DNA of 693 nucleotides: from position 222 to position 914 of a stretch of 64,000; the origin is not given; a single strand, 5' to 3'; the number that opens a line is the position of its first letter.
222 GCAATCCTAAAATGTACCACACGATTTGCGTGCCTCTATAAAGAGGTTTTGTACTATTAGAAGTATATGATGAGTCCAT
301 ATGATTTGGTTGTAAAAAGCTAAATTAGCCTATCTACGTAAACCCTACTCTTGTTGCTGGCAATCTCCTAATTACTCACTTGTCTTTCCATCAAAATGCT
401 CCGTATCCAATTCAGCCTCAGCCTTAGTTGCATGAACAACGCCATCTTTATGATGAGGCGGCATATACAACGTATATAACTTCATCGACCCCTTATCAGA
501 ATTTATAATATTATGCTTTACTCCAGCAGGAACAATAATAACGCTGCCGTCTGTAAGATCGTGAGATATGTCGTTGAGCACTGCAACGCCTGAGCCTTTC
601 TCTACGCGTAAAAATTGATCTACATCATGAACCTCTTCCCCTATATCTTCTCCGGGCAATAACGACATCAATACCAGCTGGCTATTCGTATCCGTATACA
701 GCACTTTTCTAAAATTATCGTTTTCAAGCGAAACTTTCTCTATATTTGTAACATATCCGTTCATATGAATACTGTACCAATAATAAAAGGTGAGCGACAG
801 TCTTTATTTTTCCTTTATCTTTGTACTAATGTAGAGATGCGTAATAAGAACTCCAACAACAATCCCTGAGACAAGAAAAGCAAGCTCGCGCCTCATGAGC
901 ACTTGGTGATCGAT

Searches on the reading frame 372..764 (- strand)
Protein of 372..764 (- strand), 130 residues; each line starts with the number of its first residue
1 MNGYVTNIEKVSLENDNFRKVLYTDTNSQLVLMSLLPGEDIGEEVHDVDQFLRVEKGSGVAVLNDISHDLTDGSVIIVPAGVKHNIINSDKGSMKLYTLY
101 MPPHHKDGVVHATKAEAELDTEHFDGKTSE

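Call 38: find_encoding_contigs(protein=window:372-764:-, flank=10000, max_places=2)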
Protein window:372-764:- (130 aa): 1 contig read that carries it; 1 place shown.
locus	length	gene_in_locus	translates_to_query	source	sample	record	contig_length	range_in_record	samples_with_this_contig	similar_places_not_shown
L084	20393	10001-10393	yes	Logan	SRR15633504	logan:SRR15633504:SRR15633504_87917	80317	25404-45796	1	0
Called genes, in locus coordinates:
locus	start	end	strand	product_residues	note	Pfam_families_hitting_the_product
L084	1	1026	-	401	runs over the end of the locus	PF01041:DegT_DnrJ_EryC1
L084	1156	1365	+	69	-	-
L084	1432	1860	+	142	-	PF00903:Glyoxalase, PF06983:3-dmu-9_3-mt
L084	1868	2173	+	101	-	-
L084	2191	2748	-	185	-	PF01872:RibD_C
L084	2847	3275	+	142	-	PF01047:MarR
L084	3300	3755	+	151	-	PF19371:DUF5946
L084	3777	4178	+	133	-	-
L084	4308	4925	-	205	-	-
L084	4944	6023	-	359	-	PF01553:Acyltransferase (weak)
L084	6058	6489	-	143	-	-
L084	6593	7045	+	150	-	PF08570:DUF1761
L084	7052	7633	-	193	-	PF01872:RibD_C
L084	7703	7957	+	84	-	PF18893:DUF5652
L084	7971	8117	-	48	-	PF11295:DUF3096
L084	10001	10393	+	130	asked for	PF07883:Cupin_2, PF02311:AraC_binding (weak)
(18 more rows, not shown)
